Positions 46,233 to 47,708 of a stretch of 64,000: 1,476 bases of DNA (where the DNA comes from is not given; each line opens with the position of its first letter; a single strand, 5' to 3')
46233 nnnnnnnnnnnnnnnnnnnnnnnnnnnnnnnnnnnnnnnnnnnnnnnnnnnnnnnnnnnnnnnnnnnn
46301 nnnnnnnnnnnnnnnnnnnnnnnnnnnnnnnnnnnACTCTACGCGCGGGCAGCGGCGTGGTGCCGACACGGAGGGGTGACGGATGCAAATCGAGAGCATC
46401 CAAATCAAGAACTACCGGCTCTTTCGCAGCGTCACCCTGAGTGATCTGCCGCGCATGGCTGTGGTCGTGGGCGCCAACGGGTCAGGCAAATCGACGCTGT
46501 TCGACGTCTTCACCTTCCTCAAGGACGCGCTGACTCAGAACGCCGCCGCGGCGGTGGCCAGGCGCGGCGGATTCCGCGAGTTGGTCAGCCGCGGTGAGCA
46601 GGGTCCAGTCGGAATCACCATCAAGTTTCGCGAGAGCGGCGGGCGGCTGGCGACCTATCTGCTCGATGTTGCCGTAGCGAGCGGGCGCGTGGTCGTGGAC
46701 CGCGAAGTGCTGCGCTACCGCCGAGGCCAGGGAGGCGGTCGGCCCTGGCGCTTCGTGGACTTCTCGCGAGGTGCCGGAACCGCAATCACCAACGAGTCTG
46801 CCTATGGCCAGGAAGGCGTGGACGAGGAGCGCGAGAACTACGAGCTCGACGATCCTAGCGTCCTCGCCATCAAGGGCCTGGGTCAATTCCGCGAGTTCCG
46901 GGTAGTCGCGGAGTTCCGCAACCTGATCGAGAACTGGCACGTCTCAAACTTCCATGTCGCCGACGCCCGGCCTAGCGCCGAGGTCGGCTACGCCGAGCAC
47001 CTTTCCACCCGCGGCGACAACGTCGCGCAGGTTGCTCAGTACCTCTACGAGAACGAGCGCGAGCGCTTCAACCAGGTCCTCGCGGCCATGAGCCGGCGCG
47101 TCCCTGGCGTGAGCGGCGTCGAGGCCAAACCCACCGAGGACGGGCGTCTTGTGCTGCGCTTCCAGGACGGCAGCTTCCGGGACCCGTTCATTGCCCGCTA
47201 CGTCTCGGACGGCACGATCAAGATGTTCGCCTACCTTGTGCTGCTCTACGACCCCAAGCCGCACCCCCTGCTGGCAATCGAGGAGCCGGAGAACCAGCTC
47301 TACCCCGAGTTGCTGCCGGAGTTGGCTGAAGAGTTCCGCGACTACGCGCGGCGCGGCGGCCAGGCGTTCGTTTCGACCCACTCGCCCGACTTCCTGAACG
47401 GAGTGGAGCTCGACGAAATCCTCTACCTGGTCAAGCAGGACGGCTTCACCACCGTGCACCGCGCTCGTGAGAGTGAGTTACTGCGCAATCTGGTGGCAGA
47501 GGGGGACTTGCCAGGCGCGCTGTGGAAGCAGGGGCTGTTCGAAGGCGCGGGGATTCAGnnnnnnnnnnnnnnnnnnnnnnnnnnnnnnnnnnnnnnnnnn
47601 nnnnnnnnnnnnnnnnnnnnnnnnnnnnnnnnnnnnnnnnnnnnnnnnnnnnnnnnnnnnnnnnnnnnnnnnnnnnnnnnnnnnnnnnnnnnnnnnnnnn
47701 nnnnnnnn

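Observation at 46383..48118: Split OLD-family / AbiL-like abortive-infection candidate: AAA_21 ATPase plus translationally coupled DUF4276 (TOPRIM-like) gene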

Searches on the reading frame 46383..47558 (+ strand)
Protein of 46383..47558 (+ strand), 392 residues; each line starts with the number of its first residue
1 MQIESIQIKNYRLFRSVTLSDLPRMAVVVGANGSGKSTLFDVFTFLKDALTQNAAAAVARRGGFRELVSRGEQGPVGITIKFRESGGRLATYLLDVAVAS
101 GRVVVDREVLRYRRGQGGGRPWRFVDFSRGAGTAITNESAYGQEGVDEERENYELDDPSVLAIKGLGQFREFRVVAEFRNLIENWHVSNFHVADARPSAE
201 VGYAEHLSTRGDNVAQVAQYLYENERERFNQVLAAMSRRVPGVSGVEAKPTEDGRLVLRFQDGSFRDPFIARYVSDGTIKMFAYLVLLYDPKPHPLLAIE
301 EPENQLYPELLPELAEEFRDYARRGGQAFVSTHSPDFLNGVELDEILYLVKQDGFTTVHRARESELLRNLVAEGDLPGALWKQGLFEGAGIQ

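Call 3: search_protein_families(library=pfam, proteins=[window:46383-47558:+], max_evalue=0.1)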
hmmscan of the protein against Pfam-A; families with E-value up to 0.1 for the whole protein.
window:46383-47558:+ (392 aa): 11 families
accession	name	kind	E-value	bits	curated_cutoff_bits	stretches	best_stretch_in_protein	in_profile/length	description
PF13304.12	AAA_21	-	6.7e-31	108.9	27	1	25-338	1-303/304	AAA domain, putative AbiEii toxin, Type IV TA system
PF13175.12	AAA_15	-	3.1e-21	76.9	32.1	2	1-82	1-83/374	AAA ATPase domain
PF02463.25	SMC_N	-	9.1e-09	35.5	40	1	3-46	2-47/220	RecF/RecN/SMC N terminal domain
PF13476.12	AAA_23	-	2.2e-07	32.1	27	1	5-100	1-87/201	AAA domain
PF11398.14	DUF2813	-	3.3e-07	30.4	21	1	293-367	283-354/372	Protein of unknown function (DUF2813)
PF13555.12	AAA_29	-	5.8e-06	26.4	27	1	4-46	2-45/61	P-loop containing region of AAA domain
PF00005.33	ABC_tran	-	0.0047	18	25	1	25-46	13-34/137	ABC transporter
PF13166.12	AAA_13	-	0.0072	15.5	36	1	14-53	7-46/713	AAA domain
PF13191.12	AAA_16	-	0.023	15.6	32.6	1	15-51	17-57/167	AAA ATPase domain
PF13514.12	AAA_27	-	0.026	14.5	22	1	1-42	1-45/206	AAA domain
PF01580.24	FtsK_SpoIIIE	-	0.089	12.7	24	0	16-41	29-57/221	FtsK/SpoIIIE family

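Call 4: search_protein_families(library=padloc, proteins=[window:46383-47558:+], max_evalue=0.1)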
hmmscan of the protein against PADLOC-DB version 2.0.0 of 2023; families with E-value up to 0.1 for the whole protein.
window:46383-47558:+ (392 aa): 146 families (the best 25 are shown)
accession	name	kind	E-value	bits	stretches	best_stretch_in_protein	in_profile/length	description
PDLC04144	HEC-01B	-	2.6e-174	578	1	1-390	1-393/395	-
PDLC04182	HEC-01A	-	3.4e-127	422.8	1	2-387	3-401/406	-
PDLC04178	HEC-01A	-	1.6e-48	163.7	1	2-364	8-359/399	-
PDLC04176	HEC-01A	-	1.4e-43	147.7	2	177-367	158-350/371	-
PDLC04175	HEC-01A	-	5.7e-41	138.8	1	2-388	5-360/363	-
PDLC04183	HEC-01A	-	2.7e-36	123.5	1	3-386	5-398/402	-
PDLC04180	HEC-01A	-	6.6e-35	119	1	1-374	1-359/382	-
PDLC04177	HEC-01A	-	1.3e-34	117.9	1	2-387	4-389/393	-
PDLC04184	HEC-01A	-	1.2e-31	108.3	2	165-337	202-390/464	-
PDLC04179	HEC-01A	-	9.6e-31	105.4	2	191-388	257-453/459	-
PDLC02980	AriA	-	3.3e-29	100.8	1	25-339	1-304/304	-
PDLC02335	AbiLi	-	4.4e-23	79.8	1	3-361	50-262/326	AbiLi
PDLC04135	mad3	-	1.2e-22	79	1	3-365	2-355/374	mads_3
PDLC02979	AriA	-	1.8e-22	78.6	2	1-82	1-86/373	-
PDLC04391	PDC-M07A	-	1.8e-19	68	1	3-381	2-396/412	-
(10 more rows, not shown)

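Call 5: search_protein_families(library=ncbifam, proteins=[window:46383-47558:+], max_evalue=0.1)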
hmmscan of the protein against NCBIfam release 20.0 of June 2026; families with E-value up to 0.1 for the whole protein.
window:46383-47558:+ (392 aa): 34 families (the best 25 are shown)
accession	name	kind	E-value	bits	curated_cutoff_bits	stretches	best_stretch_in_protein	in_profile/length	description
NF047739.1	antiphage_MADS3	equivalog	7.6e-35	120.9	420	2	171-362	213-404/427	methylation-associated defense system AAA family ATPase MAD3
NF038234.1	retron_eff_Eco8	equivalog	7.7e-11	41.3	250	1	1-55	1-55/679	retron Eco8 family effector endonuclease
NF041760.1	PtuA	equivalog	1.2e-07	31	500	1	2-42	51-91/524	retron Ec78 anti-phage system effector ATPase PtuA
TIGR00611.2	recf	equivalog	8.9e-06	25.1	172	1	3-45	1-43/339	DNA replication/repair protein RecF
TIGR02169.1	SMC_prok_A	equivalog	0.00014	19.7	729.4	1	3-95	2-92/1165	chromosome segregation protein SMC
TIGR01189.1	ccmA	equivalog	0.00032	20.4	131.6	0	25-47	28-50/198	heme ABC exporter ATP-binding protein CcmA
NF040873.1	AztA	equivalog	0.0011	18.6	220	1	24-44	19-39/191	zinc ABC transporter ATP-binding protein AztA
NF041774.1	tung_ATPbind_TupC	equivalog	0.0011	18.1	400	1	24-54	27-57/319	tungstate ABC transporter ATP-binding protein TupC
TIGR00618.1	sbcc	subfamily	0.0019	16.2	478.5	1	1-45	1-49/1043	exonuclease subunit SbcC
NF041034.1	Rad50_Sulf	equivalog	0.002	16.1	1000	1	1-85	1-76/872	DNA double-strand break repair ATPase Rad50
NF002572.0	PRK02224.1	equivalog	0.0021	16.4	1087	1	1-42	1-42/888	DNA double-strand break repair ATPase Rad50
NF003034.1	PRK03918.1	equivalog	0.0022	16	700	1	1-41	1-41/878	DNA double-strand break repair ATPase Rad50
NF000355.4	ribo_prot_ABC_F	equivalog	0.0026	16.7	380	1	28-42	33-47/499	ribosomal protection-like ABC-F family protein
NF000171.1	ABCF_producer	exception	0.0027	16.2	800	0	275-333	466-519/541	TlrC/CarA/OleB/SrmB family ABC-F type ribosomal protection protein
NF041035.1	Rad50_Halo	equivalog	0.0027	16.1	1000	1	1-45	1-45/883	DNA double-strand break repair ATPase Rad50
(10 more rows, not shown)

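Call 15: find_homologous_proteins(query=window:46383-47558:+, max_evalue=1e-10)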
Query window:46383-47558:+ (392 aa): 8000 proteins with E <= 1e-10 among 8000 candidates; the best 120 are listed.
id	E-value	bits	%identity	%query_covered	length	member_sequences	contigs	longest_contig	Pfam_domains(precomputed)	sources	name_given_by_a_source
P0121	1.0e-257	872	100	100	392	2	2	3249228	PF11398.15,PF13175.13,PF13476.13,PF13555.13,PF02463.26,PF13304.13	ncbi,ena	-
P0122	1.6e-256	868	99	100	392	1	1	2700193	PF11398.15,PF13175.13,PF13476.13,PF13555.13,PF02463.26,PF13304.13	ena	-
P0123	8.6e-222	754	84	100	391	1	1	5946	PF11398.15,PF13175.13,PF13476.13,PF13555.13,PF02463.26,PF13304.13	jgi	-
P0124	4.3e-220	748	84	99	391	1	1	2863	PF11398.15,PF13175.13,PF13476.13,PF13555.13,PF02463.26,PF13304.13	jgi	jgi:predicted ATPase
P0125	5.1e-220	748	84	99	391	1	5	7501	PF11398.15,PF13175.13,PF13476.13,PF13555.13,PF02463.26,PF13304.13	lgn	-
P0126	7.5e-220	748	84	100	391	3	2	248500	PF11398.15,PF13175.13,PF13476.13,PF02463.26,PF13304.13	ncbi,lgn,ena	-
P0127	2.7e-218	743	84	99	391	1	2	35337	PF13175.13,PF13476.13,PF13555.13,PF02463.26,PF13304.13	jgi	-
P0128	3.1e-217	739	83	100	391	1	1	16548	PF11398.15,PF13175.13,PF13476.13,PF13555.13,PF02463.26,PF13166.13,PF13304.13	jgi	jgi:predicted ATPase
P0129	7.5e-217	738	83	100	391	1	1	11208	PF11398.15,PF13175.13,PF13476.13,PF02463.26,PF13304.13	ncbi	-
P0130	1.1e-216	737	84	99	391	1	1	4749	PF11398.15,PF13175.13,PF13476.13,PF13555.13,PF02463.26,PF13304.13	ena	-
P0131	1.3e-216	737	83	99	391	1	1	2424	PF11398.15,PF13175.13,PF13476.13,PF02463.26,PF13304.13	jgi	-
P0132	4.4e-216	735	83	99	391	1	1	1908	PF11398.15,PF13175.13,PF13476.13,PF13555.13,PF02463.26,PF13304.13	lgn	-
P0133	5.5e-216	735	82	100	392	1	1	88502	PF11398.15,PF13175.13,PF13476.13,PF13555.13,PF02463.26,PF13304.13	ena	-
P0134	6.8e-216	735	84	99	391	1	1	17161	PF11398.15,PF13175.13,PF13476.13,PF02463.26,PF13304.13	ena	-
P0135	1.3e-215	734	82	100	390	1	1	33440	PF11398.15,PF13175.13,PF13476.13,PF02463.26,PF13304.13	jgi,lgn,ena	-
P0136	1.7e-215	733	84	99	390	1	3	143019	PF11398.15,PF13175.13,PF13476.13,PF02463.26,PF13304.13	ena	-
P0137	2.3e-215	733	82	100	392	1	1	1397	PF11398.15,PF13175.13,PF13476.13,PF13555.13,PF02463.26,PF13304.13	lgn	-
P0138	3.4e-215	732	84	99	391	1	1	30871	PF11398.15,PF13175.13,PF13476.13,PF02463.26,PF13304.13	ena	-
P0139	4.8e-215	732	82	100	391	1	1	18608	PF11398.15,PF13175.13,PF13476.13,PF13555.13,PF02463.26,PF13304.13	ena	-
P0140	5.3e-215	732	84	99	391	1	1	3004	PF11398.15,PF13175.13,PF13476.13,PF02463.26,PF13304.13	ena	-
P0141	1.0e-214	731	83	99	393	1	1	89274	PF11398.15,PF13175.13,PF13476.13,PF02463.26,PF13304.13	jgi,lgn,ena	-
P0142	1.4e-214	730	82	100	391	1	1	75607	PF11398.15,PF13175.13,PF13476.13,PF02463.26,PF13304.13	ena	-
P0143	1.5e-214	730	82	99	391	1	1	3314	PF11398.15,PF13175.13,PF13476.13,PF02463.26,PF13304.13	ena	-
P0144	1.9e-214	730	82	99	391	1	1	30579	PF11398.15,PF13175.13,PF13476.13,PF02463.26,PF13304.13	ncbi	-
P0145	2.7e-214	729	82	99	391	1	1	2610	PF11398.15,PF13175.13,PF13476.13,PF13555.13,PF02463.26,PF13304.13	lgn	-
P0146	2.8e-214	729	82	99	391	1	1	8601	PF11398.15,PF13175.13,PF13476.13,PF02463.26,PF13304.13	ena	-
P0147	2.8e-214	729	82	100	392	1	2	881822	PF11398.15,PF13175.13,PF13476.13,PF13555.13,PF02463.26,PF13304.13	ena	-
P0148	3.1e-214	729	82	100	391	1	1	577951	PF11398.15,PF13175.13,PF13476.13,PF02463.26,PF13304.13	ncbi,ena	-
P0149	4.0e-214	729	83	99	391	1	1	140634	PF11398.15,PF13175.13,PF13476.13,PF13555.13,PF02463.26,PF13304.13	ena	-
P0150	4.3e-214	729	83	99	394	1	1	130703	PF11398.15,PF13175.13,PF13476.13,PF13555.13,PF02463.26,PF13304.13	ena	-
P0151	5.1e-214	728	83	99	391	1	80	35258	PF11398.15,PF13175.13,PF13476.13,PF13555.13,PF02463.26,PF13166.13,PF13304.13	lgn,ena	-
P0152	6.1e-214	728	82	99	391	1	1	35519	PF11398.15,PF13175.13,PF13476.13,PF13555.13,PF02463.26,PF13166.13,PF13304.13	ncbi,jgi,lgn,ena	jgi:predicted ATPase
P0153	7.2e-214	728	81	100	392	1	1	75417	PF11398.15,PF13175.13,PF13476.13,PF13555.13,PF02463.26,PF13304.13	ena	-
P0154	8.0e-214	728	81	100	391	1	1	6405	PF11398.15,PF13175.13,PF13476.13,PF02463.26,PF13304.13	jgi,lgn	-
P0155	9.8e-214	728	83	99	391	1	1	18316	PF11398.15,PF13175.13,PF13476.13,PF13555.13,PF02463.26,PF13166.13,PF13304.13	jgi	-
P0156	1.0e-213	728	83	99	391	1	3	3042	PF11398.15,PF13175.13,PF13476.13,PF02463.26,PF13304.13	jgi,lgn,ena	-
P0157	1.0e-213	727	82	100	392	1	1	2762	PF11398.15,PF13175.13,PF13476.13,PF13555.13,PF02463.26,PF13304.13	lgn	-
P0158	1.0e-213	727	82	100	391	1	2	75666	PF13175.13,PF13476.13,PF02463.26,PF13304.13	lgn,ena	-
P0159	1.2e-213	727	82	99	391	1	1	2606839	PF11398.15,PF13175.13,PF13476.13,PF13555.13,PF02463.26,PF13166.13,PF13304.13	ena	-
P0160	1.5e-213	727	82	99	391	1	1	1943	PF11398.15,PF13175.13,PF13476.13,PF13555.13,PF02463.26,PF13304.13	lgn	-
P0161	1.6e-213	727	82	100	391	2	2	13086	PF11398.15,PF13175.13,PF13476.13,PF13555.13,PF02463.26,PF13304.13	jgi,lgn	jgi:predicted ATPase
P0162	2.1e-213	726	82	99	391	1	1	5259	PF11398.15,PF13175.13,PF13476.13,PF13555.13,PF02463.26,PF13304.13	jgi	jgi:predicted ATPase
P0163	2.2e-213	726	83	99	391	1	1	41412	PF11398.15,PF13175.13,PF13476.13,PF13555.13,PF02463.26,PF13166.13,PF13304.13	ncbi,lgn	-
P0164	2.5e-213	726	81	100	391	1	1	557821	PF11398.15,PF13175.13,PF13476.13,PF02463.26,PF13304.13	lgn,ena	-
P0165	3.2e-213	726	82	100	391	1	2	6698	PF13175.13,PF13476.13,PF02463.26,PF13304.13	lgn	-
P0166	3.4e-213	726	82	99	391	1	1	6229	PF11398.15,PF13175.13,PF13476.13,PF13555.13,PF02463.26,PF13166.13,PF13304.13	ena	-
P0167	3.8e-213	726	82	100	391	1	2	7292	PF11398.15,PF13175.13,PF13476.13,PF02463.26,PF13304.13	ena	-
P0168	4.8e-213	725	82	100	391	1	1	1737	PF13175.13,PF13476.13,PF02463.26,PF13304.13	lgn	-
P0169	5.0e-213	725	82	99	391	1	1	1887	PF11398.15,PF13175.13,PF13476.13,PF13555.13,PF02463.26,PF13304.13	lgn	-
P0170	5.2e-213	725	82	99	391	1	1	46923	PF11398.15,PF13175.13,PF13476.13,PF13555.13,PF02463.26,PF13304.13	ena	-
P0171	5.9e-213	725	83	99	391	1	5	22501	PF11398.15,PF13175.13,PF13476.13,PF13555.13,PF02463.26,PF13304.13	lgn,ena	-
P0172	6.2e-213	725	81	100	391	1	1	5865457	PF11398.15,PF13175.13,PF13476.13,PF02463.26,PF13304.13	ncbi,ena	-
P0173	6.8e-213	725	82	99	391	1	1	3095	PF11398.15,PF13175.13,PF13476.13,PF02463.26,PF13304.13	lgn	-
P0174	7.0e-213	725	82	99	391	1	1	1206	PF11398.15,PF13175.13,PF13476.13,PF13555.13,PF02463.26,PF13304.13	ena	-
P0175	1.1e-212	724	81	100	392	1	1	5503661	PF11398.15,PF13175.13,PF13476.13,PF13555.13,PF02463.26,PF13304.13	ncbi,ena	-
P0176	1.4e-212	724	82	99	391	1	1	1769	PF11398.15,PF13175.13,PF13476.13,PF02463.26,PF13304.13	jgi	-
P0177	2.0e-212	723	81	100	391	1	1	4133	PF13175.13,PF13476.13,PF02463.26,PF13304.13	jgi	-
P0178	2.2e-212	723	81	99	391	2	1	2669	PF11398.15,PF13175.13,PF13476.13,PF13555.13,PF02463.26,PF13304.13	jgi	jgi:predicted ATPase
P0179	2.4e-212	723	82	99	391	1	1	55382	PF11398.15,PF13175.13,PF13476.13,PF13555.13,PF02463.26,PF13304.13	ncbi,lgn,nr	ncbi:MAG: chromosome segregation protein SMC [Gammaproteobacteria bacterium]|nr:MAG: chromosome segr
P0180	2.8e-212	723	82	99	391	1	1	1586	PF13175.13,PF13476.13,PF02463.26,PF13304.13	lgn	-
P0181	3.7e-212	722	82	99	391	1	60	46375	PF11398.15,PF13175.13,PF13476.13,PF13555.13,PF02463.26,PF13304.13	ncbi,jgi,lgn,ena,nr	ncbi:MAG: chromosome segregation protein SMC [Nitrospirae bacterium CG18_big_fil_WC_8_21_14_2_50_70_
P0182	4.3e-212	722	81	100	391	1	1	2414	PF13175.13,PF13476.13,PF02463.26,PF13304.13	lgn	-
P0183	4.6e-212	722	81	99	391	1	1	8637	PF11398.15,PF13175.13,PF13476.13,PF02463.26,PF13304.13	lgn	-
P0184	4.9e-212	722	81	100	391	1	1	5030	PF13175.13,PF02463.26,PF13304.13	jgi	jgi:predicted ATPase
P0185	5.1e-212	722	81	100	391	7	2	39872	PF11398.15,PF13175.13,PF13476.13,PF02463.26,PF13304.13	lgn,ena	-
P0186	5.2e-212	722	82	99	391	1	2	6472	PF11398.15,PF13175.13,PF13476.13,PF13555.13,PF02463.26,PF13304.13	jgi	jgi:predicted ATPase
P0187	5.6e-212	722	81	100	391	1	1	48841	PF13175.13,PF13476.13,PF02463.26,PF13304.13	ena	-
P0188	6.4e-212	722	81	99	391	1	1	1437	PF11398.15,PF13175.13,PF13476.13,PF13555.13,PF02463.26,PF13304.13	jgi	-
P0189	7.3e-212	721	82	99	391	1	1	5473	PF11398.15,PF13175.13,PF13476.13,PF13555.13,PF02463.26,PF13304.13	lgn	-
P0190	7.4e-212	721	81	100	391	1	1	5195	PF11398.15,PF13175.13,PF13476.13,PF02463.26,PF13304.13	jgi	-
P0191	7.6e-212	721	81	99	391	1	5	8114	PF11398.15,PF13175.13,PF13476.13,PF02463.26,PF13304.13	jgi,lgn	jgi:predicted ATPase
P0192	7.6e-212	721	81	100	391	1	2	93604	PF13175.13,PF13476.13,PF13555.13,PF02463.26,PF13304.13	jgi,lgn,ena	jgi:predicted ATPase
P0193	7.9e-212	721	81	100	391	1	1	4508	PF11398.15,PF13175.13,PF13476.13,PF02463.26,PF13304.13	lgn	-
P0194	9.1e-212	721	81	100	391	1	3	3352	PF13175.13,PF13476.13,PF02463.26,PF13304.13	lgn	-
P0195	9.3e-212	721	81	100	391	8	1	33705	PF11398.15,PF13175.13,PF13476.13,PF02463.26,PF13304.13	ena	-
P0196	1.0e-211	721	82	100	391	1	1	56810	PF11398.15,PF13175.13,PF13476.13,PF13555.13,PF02463.26,PF13304.13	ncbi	ncbi:MAG: AAA family ATPase [Thermoleophilia bacterium]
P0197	1.1e-211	721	81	100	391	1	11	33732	PF13175.13,PF13476.13,PF13555.13,PF02463.26,PF13304.13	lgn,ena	-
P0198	1.1e-211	721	82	99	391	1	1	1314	PF11398.15,PF13175.13,PF13476.13,PF13555.13,PF02463.26,PF13304.13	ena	-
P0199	1.2e-211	721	82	99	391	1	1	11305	PF11398.15,PF13175.13,PF13476.13,PF02463.26,PF13304.13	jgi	-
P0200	1.5e-211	720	80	100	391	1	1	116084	PF11398.15,PF13175.13,PF13476.13,PF13555.13,PF02463.26,PF13304.13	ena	-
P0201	1.6e-211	720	81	99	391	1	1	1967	PF11398.15,PF13175.13,PF13476.13,PF13555.13,PF02463.26,PF13166.13,PF13304.13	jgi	-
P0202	1.7e-211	720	81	100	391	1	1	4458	PF11398.15,PF13175.13,PF02463.26,PF13304.13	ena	-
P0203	1.8e-211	720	83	99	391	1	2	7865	PF11398.15,PF13175.13,PF13476.13,PF02463.26,PF13304.13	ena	-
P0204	1.8e-211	720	81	99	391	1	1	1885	PF11398.15,PF13175.13,PF13476.13,PF13555.13,PF02463.26,PF13304.13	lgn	-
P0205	2.0e-211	720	81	100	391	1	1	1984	PF13175.13,PF13476.13,PF02463.26,PF13304.13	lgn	-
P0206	2.0e-211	720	81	99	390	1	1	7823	PF11398.15,PF13175.13,PF13476.13,PF13555.13,PF02463.26,PF13304.13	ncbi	ncbi:MAG: chromosome segregation protein SMC, partial [Nitrospirae bacterium CG_4_8_14_3_um_filter_7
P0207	2.1e-211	720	82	99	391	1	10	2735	PF13175.13,PF13476.13,PF13555.13,PF02463.26,PF13304.13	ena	-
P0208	2.1e-211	720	81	100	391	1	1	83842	PF13175.13,PF13476.13,PF02463.26,PF13304.13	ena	-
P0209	2.3e-211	720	81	100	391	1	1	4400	PF11398.15,PF13175.13,PF13476.13,PF13555.13,PF02463.26,PF13304.13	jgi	jgi:predicted ATPase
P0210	2.3e-211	720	81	100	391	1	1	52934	PF11398.15,PF13175.13,PF13476.13,PF13555.13,PF02463.26,PF13304.13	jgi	jgi:predicted ATPase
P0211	2.6e-211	720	81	100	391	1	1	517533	PF13175.13,PF13476.13,PF02463.26,PF13304.13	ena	-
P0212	2.9e-211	719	81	100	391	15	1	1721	PF11398.15,PF13175.13,PF13476.13,PF13555.13,PF02463.26,PF13304.13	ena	-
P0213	3.3e-211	719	80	100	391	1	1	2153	PF11398.15,PF13175.13,PF13476.13,PF02463.26,PF13304.13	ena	-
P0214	3.5e-211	719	81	100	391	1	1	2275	PF13175.13,PF13476.13,PF02463.26,PF13304.13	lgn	-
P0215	3.8e-211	719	81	100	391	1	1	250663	PF11398.15,PF13175.13,PF13476.13,PF13555.13,PF02463.26,PF13304.13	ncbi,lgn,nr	ncbi:MAG: AAA family ATPase [Candidatus Krumholzibacteriota bacterium]|nr:AAA family ATPase [Candida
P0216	3.8e-211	719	81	100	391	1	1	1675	PF13175.13,PF13476.13,PF02463.26,PF13304.13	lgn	-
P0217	3.8e-211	719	81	100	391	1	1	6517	PF13175.13,PF13476.13,PF13555.13,PF02463.26,PF13304.13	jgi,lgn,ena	-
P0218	4.0e-211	719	82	99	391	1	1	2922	PF11398.15,PF13175.13,PF13476.13,PF02463.26,PF13304.13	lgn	-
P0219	4.5e-211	719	82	99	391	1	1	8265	PF11398.15,PF13175.13,PF13476.13,PF13555.13,PF02463.26,PF13304.13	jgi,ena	-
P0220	4.5e-211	719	83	99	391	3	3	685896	PF11398.15,PF13175.13,PF13476.13,PF02463.26,PF13304.13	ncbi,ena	-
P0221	4.7e-211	719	82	99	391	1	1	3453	PF11398.15,PF13175.13,PF13476.13,PF13555.13,PF02463.26,PF13304.13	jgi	jgi:predicted ATPase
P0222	5.0e-211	719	82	99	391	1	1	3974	PF11398.15,PF13175.13,PF13476.13,PF13555.13,PF02463.26,PF13304.13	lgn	-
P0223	5.1e-211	719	81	100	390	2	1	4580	PF11398.15,PF13175.13,PF13476.13,PF02463.26,PF13304.13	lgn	-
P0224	5.1e-211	719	81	100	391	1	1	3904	PF11398.15,PF13175.13,PF13476.13,PF02463.26,PF13304.13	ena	-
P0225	5.2e-211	719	80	100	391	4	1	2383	PF11398.15,PF13175.13,PF13476.13,PF13555.13,PF02463.26,PF13304.13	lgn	-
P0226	5.5e-211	718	80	100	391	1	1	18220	PF13175.13,PF13476.13,PF02463.26,PF13304.13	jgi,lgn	-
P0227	6.8e-211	718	82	99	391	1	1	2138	PF11398.15,PF13175.13,PF13476.13,PF02463.26,PF13304.13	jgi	-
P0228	7.0e-211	718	82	99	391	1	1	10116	PF11398.15,PF13175.13,PF13476.13,PF13555.13,PF02463.26,PF13304.13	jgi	jgi:predicted ATPase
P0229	7.2e-211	718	81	100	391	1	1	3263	PF13175.13,PF13476.13,PF02463.26,PF13304.13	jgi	jgi:predicted ATPase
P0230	7.7e-211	718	81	100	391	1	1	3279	PF11398.15,PF13175.13,PF02463.26,PF13304.13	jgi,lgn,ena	-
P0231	7.7e-211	718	80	100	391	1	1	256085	PF11398.15,PF13175.13,PF13476.13,PF02463.26,PF13304.13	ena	-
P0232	8.4e-211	718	81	99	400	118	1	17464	PF11398.15,PF13175.13,PF13476.13,PF02463.26,PF13304.13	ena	-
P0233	8.8e-211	718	81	100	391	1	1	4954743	PF11398.15,PF13175.13,PF13476.13,PF13555.13,PF02463.26,PF13304.13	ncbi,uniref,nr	ncbi:recombination protein F [Planctomycetes bacterium Pla163]|uniref:Recombination protein F n=1 Ta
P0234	9.0e-211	718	82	99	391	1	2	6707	PF11398.15,PF13175.13,PF13476.13,PF02463.26,PF13304.13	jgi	-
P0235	9.2e-211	718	81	100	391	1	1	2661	PF11398.15,PF13175.13,PF13476.13,PF13555.13,PF02463.26,PF13166.13,PF13304.13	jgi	-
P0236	1.0e-210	718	81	99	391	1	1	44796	PF11398.15,PF13175.13,PF13476.13,PF02463.26,PF13304.13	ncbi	-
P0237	1.2e-210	717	80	100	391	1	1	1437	PF11398.15,PF13175.13,PF13476.13,PF02463.26,PF13304.13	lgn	-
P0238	1.2e-210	717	81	99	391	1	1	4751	PF11398.15,PF13175.13,PF13476.13,PF13555.13,PF02463.26,PF13304.13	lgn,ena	-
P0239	1.2e-210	717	81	100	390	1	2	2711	PF11398.15,PF13175.13,PF13476.13,PF13555.13,PF02463.26,PF13304.13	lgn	-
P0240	1.3e-210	717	81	100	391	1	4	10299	PF11398.15,PF13175.13,PF13476.13,PF13555.13,PF02463.26,PF13304.13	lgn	-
